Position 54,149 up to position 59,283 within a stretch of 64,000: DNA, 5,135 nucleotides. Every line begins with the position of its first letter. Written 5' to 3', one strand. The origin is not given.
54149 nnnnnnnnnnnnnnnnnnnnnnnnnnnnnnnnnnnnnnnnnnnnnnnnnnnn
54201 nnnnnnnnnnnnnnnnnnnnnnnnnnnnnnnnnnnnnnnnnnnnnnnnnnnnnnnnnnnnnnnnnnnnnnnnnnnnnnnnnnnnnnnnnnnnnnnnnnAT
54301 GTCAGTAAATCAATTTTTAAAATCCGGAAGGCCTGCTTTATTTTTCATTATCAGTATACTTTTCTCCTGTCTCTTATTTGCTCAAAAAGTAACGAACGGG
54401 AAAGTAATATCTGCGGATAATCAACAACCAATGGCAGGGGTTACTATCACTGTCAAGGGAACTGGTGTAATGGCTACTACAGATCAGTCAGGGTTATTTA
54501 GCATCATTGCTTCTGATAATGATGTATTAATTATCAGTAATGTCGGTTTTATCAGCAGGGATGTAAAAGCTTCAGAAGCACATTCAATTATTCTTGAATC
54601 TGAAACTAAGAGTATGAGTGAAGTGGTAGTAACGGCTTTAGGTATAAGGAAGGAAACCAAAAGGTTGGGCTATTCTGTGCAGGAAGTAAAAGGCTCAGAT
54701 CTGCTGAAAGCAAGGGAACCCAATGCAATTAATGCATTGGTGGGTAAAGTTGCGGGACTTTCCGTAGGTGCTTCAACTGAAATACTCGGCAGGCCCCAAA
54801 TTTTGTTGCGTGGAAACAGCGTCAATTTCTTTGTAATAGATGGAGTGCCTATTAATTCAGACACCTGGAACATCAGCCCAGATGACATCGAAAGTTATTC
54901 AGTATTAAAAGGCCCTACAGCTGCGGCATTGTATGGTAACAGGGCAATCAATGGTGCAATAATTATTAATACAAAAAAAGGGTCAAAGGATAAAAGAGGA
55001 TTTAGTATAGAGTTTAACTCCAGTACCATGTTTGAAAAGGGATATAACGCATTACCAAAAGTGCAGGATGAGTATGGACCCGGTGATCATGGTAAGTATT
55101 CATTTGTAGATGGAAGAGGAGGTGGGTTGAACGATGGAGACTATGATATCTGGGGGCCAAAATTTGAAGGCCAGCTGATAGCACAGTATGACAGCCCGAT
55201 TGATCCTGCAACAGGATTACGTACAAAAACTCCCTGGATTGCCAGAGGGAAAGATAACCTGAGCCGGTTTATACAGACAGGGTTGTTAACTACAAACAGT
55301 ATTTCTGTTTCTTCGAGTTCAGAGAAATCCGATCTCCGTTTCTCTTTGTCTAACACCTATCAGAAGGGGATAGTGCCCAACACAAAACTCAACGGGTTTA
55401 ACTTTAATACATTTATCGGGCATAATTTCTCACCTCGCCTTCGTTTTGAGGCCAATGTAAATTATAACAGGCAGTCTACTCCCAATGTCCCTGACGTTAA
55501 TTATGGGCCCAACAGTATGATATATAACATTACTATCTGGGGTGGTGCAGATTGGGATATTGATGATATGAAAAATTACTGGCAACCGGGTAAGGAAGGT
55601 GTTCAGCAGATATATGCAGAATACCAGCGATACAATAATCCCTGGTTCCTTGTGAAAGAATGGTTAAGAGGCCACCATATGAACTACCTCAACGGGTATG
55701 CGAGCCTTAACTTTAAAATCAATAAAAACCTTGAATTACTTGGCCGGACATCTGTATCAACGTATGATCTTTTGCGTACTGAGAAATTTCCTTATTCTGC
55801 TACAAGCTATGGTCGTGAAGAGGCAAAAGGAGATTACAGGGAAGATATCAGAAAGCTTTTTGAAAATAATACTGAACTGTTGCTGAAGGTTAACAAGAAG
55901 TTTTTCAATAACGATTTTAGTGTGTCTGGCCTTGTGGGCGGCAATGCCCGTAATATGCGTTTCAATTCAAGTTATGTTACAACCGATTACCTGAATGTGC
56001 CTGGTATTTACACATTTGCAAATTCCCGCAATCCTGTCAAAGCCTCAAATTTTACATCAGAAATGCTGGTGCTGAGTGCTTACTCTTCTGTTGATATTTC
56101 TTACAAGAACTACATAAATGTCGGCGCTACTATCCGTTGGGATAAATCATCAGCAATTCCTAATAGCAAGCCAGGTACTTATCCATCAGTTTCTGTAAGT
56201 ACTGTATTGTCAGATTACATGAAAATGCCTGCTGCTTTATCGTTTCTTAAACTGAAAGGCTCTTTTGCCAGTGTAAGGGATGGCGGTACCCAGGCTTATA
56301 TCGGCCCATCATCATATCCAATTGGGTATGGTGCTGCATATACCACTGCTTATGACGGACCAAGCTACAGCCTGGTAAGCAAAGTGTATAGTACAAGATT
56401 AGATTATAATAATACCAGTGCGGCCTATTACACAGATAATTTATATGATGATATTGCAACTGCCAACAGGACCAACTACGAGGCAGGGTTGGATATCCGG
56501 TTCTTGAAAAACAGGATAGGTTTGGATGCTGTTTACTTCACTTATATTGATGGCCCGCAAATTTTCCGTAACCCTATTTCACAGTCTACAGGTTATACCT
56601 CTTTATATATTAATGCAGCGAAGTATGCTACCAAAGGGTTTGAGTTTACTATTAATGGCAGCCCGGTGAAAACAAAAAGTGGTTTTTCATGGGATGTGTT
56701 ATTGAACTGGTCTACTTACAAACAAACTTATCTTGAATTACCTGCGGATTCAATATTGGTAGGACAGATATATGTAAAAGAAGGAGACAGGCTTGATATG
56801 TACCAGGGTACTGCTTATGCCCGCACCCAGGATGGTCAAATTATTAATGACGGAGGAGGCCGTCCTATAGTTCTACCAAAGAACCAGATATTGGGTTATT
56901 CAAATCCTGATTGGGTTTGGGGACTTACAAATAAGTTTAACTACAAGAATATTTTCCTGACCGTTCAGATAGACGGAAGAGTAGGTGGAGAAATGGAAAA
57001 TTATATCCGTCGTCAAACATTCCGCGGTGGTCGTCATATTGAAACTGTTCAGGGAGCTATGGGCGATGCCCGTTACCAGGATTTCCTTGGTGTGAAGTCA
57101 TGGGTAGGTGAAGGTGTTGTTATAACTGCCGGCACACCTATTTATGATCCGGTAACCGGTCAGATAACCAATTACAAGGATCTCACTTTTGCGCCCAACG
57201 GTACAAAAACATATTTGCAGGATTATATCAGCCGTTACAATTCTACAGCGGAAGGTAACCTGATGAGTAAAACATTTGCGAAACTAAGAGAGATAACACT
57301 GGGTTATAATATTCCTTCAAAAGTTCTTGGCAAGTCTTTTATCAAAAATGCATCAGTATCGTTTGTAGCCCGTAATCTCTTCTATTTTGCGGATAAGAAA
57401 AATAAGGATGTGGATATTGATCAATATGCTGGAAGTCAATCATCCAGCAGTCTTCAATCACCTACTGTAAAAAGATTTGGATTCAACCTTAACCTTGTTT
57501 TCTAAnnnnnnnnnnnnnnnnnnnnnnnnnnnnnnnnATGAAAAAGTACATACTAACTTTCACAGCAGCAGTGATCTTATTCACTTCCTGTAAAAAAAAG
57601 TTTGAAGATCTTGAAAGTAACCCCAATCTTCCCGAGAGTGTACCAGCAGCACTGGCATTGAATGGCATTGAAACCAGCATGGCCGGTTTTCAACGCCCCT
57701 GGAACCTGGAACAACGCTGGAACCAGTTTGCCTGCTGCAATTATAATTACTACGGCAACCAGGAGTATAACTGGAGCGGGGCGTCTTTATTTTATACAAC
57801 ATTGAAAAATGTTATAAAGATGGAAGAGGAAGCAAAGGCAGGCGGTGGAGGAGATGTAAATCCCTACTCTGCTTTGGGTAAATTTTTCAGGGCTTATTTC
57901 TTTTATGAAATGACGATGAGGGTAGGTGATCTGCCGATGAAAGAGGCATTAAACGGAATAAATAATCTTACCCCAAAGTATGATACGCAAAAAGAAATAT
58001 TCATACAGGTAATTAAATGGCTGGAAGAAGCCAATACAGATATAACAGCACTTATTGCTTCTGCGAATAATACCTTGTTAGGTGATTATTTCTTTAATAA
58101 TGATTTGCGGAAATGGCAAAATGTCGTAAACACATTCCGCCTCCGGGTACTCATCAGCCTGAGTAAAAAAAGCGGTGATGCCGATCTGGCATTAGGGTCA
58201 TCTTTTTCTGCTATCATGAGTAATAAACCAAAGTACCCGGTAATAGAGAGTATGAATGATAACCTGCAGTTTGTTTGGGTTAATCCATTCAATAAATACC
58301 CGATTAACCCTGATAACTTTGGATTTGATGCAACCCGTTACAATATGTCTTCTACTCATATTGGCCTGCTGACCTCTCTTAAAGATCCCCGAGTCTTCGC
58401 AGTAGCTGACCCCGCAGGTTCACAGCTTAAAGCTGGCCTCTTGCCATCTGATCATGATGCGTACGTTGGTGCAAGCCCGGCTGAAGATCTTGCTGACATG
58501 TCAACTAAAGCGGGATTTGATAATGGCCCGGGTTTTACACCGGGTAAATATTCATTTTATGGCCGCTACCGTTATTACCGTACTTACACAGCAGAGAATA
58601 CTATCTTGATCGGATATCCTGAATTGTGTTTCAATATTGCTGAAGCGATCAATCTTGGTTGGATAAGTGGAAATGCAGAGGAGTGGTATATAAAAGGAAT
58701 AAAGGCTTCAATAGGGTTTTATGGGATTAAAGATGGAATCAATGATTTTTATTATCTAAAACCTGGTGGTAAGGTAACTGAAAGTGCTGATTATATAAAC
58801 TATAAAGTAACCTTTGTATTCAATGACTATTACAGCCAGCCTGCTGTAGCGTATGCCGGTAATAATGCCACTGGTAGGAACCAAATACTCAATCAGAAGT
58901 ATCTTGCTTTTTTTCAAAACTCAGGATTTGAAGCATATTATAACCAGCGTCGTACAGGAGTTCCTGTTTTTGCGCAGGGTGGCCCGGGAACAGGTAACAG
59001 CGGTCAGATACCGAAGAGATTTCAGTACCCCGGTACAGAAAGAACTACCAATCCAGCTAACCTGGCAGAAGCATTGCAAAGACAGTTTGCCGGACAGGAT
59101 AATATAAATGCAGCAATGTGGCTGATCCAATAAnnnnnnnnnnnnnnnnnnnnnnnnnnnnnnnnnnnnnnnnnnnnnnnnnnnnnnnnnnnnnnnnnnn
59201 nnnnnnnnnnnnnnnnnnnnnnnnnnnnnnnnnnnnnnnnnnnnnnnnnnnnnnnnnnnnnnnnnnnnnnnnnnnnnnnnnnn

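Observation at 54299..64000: PUL-like locus whose enzymes are phosphoesterases, not glycoside hydrolases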

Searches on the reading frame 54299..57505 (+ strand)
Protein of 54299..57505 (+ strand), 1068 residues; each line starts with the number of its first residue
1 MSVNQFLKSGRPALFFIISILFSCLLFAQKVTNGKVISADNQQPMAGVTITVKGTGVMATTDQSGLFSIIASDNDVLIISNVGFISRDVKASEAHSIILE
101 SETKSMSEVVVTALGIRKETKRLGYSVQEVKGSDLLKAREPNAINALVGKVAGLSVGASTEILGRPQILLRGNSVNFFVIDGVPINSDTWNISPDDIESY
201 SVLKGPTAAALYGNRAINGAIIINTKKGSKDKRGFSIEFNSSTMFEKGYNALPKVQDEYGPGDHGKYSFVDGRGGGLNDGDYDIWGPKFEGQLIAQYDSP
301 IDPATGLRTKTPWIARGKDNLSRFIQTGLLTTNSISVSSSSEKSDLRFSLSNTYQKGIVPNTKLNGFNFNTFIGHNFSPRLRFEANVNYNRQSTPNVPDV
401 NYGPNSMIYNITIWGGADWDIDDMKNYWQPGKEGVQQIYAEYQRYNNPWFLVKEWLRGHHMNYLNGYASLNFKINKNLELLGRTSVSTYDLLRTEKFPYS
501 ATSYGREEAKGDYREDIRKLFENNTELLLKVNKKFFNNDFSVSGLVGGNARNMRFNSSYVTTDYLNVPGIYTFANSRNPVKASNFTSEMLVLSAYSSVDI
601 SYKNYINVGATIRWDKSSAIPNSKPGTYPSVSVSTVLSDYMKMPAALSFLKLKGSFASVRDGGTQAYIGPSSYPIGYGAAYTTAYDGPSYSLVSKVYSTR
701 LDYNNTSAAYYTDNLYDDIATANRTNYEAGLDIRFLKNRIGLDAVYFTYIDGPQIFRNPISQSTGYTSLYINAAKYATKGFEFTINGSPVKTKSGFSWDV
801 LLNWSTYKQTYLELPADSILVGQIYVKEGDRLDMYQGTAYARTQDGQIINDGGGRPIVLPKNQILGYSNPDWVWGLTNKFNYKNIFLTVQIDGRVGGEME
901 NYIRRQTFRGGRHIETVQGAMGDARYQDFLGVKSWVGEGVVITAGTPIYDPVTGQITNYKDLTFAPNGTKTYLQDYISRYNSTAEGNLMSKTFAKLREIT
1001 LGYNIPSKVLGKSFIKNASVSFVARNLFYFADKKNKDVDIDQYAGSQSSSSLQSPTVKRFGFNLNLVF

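Call 3: search_protein_families(library=pfam, proteins=[window:54299-57505:+], max_evalue=0.01)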
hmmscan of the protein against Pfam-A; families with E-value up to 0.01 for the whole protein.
window:54299-57505:+ (1068 aa): 3 families
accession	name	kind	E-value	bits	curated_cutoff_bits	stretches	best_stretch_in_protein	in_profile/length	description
PF07715.20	Plug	-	4.3e-13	50.1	23.9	1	123-220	5-107/107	TonB-dependent Receptor Plug Domain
PF13715.12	CarbopepD_reg_2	-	7.4e-13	48.8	32.2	1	33-111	2-88/88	CarboxypepD_reg-like domain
PF13620.12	CarboxypepD_reg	-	4.9e-06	27.2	32.3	1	33-89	3-64/82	Carboxypeptidase regulatory-like domain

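Call 4: search_protein_families(library=ncbifam, proteins=[window:54299-57505:+], max_evalue=0.001)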
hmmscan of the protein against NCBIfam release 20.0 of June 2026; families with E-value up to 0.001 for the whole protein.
window:54299-57505:+ (1068 aa): 4 families
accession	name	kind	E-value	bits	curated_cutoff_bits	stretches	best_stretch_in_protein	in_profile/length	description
TIGR04056.1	OMP_RagA_SusC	subfamily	1.2e-130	437.6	368.25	1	33-1068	4-981/981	SusC/RagA family TonB-linked outer membrane protein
TIGR04057.1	SusC_RagA_signa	signature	5.7e-12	45.2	46.2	1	196-226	1-31/31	SusC/RagA subfamily TonB-dependent outer membrane receptor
NF053692.1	BamP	equivalog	4e-06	26.4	230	1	16-114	7-113/251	BamP family beta-barrel-assembly machinery protein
NF010048.1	PRK13524.1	subfamily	0.00012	20.8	493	1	188-234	139-184/744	FepA family TonB-dependent siderophore receptor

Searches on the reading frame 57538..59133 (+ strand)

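Call 3: search_protein_families(library=pfam, proteins=[window:57538-59133:+], max_evalue=0.01)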
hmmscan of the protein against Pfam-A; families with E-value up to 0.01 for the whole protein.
window:57538-59133:+ (531 aa): 3 families
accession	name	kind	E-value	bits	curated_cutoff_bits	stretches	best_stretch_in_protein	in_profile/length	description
PF12771.13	SusD-like_2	-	1.4e-58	199.1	27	1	57-498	35-415/415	Starch-binding associating with outer membrane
PF12741.13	SusD-like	-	1.1e-33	117.4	27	1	71-529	71-494/495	Susd and RagB outer membrane lipoprotein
PF14322.12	SusD-like_3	-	0.00078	20.2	27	1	81-168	84-164/191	Starch-binding associating with outer membrane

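Call 4: search_protein_families(library=ncbifam, proteins=[window:57538-59133:+], max_evalue=0.001)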
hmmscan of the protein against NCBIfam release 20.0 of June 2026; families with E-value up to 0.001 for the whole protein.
window:57538-59133:+ (531 aa): 0 families
